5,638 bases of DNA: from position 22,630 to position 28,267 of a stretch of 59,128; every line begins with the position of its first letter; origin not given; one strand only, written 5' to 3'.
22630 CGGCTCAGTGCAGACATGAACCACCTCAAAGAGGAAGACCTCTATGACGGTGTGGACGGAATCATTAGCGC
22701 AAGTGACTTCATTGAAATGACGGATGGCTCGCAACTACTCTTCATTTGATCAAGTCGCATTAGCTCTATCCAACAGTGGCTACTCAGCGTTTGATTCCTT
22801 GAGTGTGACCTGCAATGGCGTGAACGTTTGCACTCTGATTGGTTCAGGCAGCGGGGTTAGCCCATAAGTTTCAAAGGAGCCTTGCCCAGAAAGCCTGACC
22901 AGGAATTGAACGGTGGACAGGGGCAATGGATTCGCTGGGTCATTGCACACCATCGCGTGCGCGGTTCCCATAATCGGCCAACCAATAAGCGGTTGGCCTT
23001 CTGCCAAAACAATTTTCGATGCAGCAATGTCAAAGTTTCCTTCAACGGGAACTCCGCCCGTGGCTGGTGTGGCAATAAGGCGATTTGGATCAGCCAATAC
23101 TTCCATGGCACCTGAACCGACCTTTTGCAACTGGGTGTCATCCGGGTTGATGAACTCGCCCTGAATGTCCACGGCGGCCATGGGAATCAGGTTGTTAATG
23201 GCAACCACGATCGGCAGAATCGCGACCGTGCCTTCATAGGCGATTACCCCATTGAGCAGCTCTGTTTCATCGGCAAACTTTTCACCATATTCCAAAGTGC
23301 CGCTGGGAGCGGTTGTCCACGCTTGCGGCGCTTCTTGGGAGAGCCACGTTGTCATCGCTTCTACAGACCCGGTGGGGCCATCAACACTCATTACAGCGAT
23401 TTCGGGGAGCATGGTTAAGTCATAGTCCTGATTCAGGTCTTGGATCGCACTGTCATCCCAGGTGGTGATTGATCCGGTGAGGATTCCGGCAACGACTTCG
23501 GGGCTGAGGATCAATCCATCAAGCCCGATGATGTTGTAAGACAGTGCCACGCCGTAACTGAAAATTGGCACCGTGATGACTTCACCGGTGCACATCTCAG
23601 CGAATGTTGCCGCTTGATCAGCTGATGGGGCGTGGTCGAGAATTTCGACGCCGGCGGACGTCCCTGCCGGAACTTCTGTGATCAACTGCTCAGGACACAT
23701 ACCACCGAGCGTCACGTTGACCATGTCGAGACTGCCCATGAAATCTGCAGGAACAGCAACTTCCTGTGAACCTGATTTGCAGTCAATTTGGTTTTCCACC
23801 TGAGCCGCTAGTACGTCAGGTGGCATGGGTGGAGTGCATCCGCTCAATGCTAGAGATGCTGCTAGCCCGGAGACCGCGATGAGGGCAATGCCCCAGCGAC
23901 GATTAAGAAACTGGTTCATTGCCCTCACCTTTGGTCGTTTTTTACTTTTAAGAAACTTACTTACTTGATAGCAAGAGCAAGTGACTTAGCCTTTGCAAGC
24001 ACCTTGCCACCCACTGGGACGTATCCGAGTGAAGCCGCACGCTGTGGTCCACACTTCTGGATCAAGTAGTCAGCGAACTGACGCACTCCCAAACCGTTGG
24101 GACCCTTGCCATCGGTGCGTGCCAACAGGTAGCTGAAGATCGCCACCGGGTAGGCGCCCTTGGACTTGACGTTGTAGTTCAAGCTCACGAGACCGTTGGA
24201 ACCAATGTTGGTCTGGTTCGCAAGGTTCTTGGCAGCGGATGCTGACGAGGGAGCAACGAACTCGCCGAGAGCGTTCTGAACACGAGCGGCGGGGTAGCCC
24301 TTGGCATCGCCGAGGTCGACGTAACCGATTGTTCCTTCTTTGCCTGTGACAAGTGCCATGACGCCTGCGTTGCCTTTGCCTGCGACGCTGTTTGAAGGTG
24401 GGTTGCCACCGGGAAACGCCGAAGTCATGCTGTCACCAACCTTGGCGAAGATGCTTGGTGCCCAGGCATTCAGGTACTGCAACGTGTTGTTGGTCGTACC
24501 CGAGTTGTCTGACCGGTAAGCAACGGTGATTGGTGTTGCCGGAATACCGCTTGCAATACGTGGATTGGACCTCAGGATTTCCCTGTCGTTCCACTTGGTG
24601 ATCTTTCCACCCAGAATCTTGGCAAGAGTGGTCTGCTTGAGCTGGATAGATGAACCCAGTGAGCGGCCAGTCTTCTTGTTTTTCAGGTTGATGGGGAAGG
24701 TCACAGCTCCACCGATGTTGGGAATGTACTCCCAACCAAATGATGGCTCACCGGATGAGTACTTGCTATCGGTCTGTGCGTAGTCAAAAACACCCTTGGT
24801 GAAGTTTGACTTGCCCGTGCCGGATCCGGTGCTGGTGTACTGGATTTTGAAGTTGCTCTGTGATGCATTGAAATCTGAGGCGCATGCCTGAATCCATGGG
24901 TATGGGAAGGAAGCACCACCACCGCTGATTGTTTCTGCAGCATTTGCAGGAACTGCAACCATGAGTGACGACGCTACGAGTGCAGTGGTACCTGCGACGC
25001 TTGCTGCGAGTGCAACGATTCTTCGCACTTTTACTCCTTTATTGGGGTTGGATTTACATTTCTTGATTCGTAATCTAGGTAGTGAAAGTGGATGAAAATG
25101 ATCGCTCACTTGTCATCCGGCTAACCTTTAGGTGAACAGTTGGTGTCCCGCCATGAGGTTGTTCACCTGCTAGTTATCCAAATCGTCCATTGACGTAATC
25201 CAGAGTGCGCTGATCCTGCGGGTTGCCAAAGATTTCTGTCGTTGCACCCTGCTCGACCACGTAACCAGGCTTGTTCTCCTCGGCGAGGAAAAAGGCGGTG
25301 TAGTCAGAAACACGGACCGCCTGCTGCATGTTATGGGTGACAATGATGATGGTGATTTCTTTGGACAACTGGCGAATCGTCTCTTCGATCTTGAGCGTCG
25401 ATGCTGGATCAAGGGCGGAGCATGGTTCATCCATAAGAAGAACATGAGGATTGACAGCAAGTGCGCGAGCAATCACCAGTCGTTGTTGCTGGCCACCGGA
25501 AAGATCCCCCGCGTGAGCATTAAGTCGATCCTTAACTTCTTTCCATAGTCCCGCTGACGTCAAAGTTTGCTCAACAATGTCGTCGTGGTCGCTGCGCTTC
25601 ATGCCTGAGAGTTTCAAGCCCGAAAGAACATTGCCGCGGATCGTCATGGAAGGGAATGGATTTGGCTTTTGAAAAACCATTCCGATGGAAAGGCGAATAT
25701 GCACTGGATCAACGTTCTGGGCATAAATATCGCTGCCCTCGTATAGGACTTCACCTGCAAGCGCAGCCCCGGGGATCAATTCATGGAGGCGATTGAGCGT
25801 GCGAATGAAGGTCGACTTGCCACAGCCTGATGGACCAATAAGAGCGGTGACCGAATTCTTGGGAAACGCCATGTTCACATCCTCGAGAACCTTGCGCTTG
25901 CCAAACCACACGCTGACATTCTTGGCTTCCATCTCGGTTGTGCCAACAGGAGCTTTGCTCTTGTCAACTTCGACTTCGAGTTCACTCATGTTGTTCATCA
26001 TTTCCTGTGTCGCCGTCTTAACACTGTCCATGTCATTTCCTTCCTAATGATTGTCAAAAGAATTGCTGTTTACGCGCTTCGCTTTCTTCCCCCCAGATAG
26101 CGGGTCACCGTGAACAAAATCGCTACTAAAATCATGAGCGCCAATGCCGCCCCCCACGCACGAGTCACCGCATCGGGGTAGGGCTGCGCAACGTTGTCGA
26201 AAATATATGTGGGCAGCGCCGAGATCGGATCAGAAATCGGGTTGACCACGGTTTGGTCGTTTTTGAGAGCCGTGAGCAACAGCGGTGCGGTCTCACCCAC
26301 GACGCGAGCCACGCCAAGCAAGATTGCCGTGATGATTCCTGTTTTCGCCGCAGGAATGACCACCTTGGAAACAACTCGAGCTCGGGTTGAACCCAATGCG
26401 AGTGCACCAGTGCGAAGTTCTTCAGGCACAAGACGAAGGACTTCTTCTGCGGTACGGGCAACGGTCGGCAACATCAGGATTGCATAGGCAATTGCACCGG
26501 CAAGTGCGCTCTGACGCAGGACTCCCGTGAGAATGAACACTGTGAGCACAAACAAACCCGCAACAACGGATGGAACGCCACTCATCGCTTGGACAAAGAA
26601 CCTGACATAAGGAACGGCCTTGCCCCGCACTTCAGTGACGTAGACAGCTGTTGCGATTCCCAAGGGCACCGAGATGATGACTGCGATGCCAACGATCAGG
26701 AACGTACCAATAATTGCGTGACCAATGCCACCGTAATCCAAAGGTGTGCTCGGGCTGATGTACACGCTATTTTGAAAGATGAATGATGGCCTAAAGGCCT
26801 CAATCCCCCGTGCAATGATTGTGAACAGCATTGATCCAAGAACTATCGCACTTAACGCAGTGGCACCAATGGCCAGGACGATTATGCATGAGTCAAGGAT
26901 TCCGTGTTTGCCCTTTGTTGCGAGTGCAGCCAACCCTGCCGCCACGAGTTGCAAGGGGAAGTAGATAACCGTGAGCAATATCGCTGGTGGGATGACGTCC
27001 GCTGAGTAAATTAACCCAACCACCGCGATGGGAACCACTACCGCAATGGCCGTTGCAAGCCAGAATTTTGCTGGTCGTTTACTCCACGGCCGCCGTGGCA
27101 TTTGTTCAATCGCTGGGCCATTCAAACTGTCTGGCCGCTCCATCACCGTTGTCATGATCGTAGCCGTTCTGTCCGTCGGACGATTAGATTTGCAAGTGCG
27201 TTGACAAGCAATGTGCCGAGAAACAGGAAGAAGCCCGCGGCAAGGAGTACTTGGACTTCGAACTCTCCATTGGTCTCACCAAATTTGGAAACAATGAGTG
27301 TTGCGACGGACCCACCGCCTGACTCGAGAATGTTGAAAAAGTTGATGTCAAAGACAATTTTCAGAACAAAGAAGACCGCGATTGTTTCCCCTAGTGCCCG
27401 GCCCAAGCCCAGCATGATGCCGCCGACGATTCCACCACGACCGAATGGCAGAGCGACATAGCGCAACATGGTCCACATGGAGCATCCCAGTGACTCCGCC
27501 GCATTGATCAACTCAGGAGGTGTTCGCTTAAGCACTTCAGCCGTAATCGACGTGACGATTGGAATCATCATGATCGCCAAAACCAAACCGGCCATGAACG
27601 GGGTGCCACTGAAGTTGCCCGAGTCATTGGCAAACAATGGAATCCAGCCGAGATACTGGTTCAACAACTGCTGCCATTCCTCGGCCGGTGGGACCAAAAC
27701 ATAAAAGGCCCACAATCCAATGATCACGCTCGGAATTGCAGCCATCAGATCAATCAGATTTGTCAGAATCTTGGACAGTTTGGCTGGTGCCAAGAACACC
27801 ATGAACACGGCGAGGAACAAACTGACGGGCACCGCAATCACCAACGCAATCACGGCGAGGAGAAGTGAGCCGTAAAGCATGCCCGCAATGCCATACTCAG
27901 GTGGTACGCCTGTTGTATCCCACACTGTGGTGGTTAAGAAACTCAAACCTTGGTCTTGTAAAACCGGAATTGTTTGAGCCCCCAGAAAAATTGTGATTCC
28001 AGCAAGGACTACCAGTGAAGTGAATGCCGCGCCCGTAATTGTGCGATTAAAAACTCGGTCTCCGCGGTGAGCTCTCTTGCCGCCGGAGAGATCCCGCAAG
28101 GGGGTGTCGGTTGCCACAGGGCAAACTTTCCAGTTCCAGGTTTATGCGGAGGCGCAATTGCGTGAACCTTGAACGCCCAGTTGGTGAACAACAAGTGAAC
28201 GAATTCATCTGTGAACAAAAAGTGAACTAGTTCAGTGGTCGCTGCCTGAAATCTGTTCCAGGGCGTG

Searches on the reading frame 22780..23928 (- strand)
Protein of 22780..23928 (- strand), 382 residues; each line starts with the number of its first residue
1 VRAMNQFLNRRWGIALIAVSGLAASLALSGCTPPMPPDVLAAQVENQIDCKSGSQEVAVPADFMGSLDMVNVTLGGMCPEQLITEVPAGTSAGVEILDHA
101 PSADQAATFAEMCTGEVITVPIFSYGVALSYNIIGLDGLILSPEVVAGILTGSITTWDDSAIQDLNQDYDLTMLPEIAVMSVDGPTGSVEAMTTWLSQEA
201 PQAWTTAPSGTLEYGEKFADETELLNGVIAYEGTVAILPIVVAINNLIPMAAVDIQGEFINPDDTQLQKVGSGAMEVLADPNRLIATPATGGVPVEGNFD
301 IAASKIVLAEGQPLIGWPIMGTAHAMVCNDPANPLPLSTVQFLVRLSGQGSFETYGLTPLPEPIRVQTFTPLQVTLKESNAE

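Call 46: search_protein_families(library=pfam, max_evalue=0.00001, proteins=[window:22780-23928:-])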
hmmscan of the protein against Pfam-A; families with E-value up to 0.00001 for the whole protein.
window:22780-23928:- (382 aa): 1 family
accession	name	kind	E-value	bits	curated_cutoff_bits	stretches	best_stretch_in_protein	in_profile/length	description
PF12849.12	PBP_like_2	-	3.2e-06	27.6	27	1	99-281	66-225/267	PBP superfamily domain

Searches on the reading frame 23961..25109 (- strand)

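Call 46: search_protein_families(library=pfam, max_evalue=0.00001, proteins=[window:23961-25109:-])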
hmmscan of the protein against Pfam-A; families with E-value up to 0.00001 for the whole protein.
window:23961-25109:- (382 aa): 1 family
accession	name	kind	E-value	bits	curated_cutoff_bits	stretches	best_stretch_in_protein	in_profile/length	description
PF12849.12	PBP_like_2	-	3.8e-36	125.7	27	1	55-350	6-264/267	PBP superfamily domain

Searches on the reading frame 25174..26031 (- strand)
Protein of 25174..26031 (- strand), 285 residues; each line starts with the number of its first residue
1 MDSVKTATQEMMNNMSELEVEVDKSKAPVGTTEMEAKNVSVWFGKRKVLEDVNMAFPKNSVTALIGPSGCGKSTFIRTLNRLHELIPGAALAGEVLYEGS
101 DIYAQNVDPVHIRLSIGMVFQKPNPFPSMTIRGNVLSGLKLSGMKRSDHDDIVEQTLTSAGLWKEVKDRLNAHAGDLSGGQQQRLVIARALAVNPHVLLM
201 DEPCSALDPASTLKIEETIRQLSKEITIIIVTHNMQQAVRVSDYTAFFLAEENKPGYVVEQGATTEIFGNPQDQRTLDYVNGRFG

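Call 46: search_protein_families(library=pfam, max_evalue=0.00001, proteins=[window:25174-26031:-])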
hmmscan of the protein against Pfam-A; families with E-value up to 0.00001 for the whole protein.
window:25174-26031:- (285 aa): 3 families
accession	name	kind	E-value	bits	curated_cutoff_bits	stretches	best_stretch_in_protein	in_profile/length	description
PF00005.33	ABC_tran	-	3.4e-31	109.1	25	1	49-204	1-136/137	ABC transporter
PF13304.12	AAA_21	-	2.1e-11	44.9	27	0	146-235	207-300/304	AAA domain, putative AbiEii toxin, Type IV TA system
PF02463.25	SMC_N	-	3.9e-09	36.7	40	0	154-244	124-208/220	RecF/RecN/SMC N terminal domain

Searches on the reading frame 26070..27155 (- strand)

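Call 46: search_protein_families(library=pfam, max_evalue=0.00001, proteins=[window:26070-27155:-])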
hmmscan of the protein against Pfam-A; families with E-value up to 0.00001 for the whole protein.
window:26070-27155:- (361 aa): 1 family
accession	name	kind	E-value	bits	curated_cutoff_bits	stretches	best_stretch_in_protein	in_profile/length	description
PF00528.27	BPD_transp_1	-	2e-16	60.7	26.4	1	163-359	2-183/184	Binding-protein-dependent transport system inner membrane component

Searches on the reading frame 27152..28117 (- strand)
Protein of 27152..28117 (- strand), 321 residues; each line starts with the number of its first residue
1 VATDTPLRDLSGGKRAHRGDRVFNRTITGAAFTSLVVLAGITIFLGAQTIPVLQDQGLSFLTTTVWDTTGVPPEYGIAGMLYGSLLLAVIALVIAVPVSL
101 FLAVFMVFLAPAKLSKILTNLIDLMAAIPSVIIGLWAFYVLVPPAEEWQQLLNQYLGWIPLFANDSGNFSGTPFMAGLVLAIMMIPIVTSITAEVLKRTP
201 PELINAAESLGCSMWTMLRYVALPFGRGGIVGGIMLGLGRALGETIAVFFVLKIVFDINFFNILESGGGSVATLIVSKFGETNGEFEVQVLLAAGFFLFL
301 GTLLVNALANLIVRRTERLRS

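Call 46: search_protein_families(library=pfam, max_evalue=0.00001, proteins=[window:27152-28117:-])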
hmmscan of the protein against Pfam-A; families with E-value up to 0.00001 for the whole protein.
window:27152-28117:- (321 aa): 1 family
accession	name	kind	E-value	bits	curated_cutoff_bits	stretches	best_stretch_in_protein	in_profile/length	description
PF00528.27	BPD_transp_1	-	8.7e-16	58.6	26.4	1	96-317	2-183/184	Binding-protein-dependent transport system inner membrane component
